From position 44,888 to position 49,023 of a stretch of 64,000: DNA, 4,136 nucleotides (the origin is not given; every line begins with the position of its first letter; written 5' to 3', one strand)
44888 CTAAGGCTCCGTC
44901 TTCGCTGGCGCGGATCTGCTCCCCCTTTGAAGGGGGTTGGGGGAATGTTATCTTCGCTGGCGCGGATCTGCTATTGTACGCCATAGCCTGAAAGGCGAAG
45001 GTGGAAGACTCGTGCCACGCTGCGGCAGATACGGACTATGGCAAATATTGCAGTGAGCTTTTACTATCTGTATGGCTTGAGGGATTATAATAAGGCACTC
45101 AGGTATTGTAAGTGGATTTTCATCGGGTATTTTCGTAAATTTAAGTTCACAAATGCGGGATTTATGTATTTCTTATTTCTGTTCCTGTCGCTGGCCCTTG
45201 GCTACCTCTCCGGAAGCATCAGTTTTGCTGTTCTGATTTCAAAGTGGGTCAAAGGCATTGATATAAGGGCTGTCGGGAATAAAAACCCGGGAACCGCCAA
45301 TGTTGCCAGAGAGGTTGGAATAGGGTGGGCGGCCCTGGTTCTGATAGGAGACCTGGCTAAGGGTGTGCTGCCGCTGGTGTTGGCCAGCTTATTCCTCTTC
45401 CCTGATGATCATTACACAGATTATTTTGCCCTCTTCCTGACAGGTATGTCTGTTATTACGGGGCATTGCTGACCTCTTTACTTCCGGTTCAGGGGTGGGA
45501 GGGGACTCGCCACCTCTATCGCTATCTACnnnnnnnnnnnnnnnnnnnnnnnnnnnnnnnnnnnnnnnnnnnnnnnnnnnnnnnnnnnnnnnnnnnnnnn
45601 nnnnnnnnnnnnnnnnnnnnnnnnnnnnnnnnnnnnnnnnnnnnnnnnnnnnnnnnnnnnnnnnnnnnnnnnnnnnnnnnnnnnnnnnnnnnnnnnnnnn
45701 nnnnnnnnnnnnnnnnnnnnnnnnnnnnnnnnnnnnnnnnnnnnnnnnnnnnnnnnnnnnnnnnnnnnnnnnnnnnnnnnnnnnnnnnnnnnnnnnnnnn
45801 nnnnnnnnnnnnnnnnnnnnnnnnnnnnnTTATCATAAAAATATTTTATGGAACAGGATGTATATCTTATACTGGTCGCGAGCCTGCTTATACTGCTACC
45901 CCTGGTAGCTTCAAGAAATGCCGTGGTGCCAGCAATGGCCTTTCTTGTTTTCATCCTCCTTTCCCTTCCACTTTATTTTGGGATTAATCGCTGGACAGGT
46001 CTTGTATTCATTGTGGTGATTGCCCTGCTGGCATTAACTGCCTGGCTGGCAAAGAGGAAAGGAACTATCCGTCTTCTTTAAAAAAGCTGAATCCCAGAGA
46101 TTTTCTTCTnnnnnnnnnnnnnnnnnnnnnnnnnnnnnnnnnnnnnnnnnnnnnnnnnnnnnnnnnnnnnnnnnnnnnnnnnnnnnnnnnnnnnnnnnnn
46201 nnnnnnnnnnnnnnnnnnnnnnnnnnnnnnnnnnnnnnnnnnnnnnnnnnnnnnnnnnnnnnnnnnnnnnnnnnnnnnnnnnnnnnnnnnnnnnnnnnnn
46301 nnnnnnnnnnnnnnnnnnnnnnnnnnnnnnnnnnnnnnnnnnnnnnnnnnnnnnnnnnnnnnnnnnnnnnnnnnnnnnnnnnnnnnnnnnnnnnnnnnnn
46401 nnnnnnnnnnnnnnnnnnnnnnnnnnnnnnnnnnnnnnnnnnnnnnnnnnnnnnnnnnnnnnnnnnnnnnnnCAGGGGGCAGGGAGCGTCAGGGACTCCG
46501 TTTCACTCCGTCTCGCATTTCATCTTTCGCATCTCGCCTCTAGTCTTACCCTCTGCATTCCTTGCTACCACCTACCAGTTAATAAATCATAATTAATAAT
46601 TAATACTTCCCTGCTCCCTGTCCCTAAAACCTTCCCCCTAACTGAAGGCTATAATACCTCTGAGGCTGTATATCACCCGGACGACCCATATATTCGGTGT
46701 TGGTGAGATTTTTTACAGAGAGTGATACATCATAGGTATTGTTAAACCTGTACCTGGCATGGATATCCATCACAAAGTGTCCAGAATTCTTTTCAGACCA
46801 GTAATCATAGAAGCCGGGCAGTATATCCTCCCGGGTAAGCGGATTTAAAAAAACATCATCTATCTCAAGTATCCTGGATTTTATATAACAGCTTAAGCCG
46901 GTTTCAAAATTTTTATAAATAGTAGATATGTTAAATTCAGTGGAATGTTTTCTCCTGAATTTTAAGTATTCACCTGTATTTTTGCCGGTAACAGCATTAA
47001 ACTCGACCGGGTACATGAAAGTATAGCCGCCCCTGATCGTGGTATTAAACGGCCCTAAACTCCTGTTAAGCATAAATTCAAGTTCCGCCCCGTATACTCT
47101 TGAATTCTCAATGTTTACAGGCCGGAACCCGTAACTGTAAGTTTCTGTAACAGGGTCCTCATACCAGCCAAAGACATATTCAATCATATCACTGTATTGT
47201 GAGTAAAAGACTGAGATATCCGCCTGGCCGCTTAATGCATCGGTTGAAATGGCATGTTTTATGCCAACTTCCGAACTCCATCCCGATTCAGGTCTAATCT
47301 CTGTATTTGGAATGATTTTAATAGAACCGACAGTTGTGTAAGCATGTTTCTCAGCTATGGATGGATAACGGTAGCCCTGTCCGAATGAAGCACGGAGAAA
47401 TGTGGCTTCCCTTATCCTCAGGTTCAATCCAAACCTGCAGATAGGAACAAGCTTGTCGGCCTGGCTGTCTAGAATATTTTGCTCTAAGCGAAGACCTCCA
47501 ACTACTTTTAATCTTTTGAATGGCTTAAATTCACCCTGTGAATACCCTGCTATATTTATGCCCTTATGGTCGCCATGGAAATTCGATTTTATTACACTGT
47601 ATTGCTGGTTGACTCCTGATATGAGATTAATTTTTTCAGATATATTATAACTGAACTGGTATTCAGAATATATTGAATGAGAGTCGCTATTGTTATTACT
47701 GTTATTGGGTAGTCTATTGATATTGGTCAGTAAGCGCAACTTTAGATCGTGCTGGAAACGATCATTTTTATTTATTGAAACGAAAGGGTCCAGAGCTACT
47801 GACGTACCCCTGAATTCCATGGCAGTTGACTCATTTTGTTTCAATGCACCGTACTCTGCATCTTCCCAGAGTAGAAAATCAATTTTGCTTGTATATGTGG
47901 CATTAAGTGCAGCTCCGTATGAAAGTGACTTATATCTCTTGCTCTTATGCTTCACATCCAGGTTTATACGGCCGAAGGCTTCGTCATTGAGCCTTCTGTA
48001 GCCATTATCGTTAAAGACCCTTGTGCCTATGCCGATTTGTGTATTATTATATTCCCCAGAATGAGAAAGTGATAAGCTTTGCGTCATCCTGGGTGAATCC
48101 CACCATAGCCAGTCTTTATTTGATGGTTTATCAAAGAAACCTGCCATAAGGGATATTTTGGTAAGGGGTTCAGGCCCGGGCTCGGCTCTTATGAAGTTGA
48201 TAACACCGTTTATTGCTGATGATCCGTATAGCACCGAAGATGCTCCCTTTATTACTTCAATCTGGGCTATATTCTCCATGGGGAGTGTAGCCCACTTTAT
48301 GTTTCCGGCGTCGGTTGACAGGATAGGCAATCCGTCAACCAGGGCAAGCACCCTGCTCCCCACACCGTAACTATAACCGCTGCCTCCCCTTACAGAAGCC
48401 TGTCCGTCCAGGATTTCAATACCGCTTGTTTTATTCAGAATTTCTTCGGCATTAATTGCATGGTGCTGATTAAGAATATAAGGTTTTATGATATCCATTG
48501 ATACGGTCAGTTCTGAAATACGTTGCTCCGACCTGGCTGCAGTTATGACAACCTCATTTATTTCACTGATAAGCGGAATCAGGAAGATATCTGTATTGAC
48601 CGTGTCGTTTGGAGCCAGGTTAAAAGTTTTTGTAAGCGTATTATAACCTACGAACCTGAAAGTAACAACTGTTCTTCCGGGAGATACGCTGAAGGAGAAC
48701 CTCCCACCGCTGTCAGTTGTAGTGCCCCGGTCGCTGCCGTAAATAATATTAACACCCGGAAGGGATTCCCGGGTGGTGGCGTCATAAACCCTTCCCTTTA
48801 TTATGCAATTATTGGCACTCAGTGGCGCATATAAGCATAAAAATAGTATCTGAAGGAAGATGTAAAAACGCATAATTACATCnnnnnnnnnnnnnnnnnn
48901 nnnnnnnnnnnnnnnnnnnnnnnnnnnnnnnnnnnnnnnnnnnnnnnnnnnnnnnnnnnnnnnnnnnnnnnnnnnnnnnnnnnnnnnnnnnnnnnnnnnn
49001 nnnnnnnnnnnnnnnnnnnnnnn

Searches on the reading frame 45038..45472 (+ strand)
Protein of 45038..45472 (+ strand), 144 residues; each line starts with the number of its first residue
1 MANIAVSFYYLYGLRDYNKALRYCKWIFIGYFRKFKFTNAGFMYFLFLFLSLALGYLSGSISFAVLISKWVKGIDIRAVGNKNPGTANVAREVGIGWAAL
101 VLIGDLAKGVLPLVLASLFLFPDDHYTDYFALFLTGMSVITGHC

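Call 86: search_protein_families(library=pfam, proteins=[window:45038-45472:+], max_evalue=0.01)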
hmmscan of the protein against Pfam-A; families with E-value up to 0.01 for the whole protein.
window:45038-45472:+ (144 aa): 1 family
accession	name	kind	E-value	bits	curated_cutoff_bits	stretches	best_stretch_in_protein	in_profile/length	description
PF02660.20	G3P_acyltransf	-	1.4e-23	84.2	24.1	1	54-144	1-78/164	Glycerol-3-phosphate acyltransferase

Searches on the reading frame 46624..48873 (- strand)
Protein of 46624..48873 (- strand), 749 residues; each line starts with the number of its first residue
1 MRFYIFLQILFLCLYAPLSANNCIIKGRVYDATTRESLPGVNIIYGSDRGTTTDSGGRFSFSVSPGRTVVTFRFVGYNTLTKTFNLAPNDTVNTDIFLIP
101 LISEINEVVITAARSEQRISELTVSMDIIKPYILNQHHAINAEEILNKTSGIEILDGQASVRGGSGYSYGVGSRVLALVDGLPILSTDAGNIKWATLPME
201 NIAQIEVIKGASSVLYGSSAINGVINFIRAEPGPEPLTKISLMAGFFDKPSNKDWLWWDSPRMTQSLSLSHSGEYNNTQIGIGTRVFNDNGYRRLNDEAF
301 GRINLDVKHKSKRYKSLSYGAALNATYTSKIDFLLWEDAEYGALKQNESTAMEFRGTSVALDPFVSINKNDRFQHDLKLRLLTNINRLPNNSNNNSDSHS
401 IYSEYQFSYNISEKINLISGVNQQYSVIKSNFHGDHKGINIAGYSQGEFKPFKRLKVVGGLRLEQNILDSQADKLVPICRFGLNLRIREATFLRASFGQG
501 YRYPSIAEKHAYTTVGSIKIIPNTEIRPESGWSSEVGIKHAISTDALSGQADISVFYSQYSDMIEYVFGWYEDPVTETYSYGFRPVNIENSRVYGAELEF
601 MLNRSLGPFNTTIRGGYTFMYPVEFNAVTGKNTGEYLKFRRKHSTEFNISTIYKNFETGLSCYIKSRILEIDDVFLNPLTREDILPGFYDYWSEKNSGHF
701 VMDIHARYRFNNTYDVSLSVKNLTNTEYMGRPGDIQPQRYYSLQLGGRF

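Call 14: search_protein_families(library=pfam, proteins=[window:46624-48873:-])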
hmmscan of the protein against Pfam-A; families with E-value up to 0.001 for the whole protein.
window:46624-48873:- (749 aa): 4 families
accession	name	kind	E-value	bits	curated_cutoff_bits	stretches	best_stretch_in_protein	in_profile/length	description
PF00593.30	TonB_dep_Rec_b-barrel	-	2.4e-29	103.9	27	1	268-723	14-436/436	TonB dependent receptor-like, beta-barrel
PF07715.20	Plug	-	4.3e-18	66.2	23.9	1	120-224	3-107/107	TonB-dependent Receptor Plug Domain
PF13715.12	CarbopepD_reg_2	-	1.4e-15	57.6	32.2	1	25-110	1-88/88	CarboxypepD_reg-like domain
PF13620.12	CarboxypepD_reg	-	1.8e-12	47.9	32.3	1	25-96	2-79/82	Carboxypeptidase regulatory-like domain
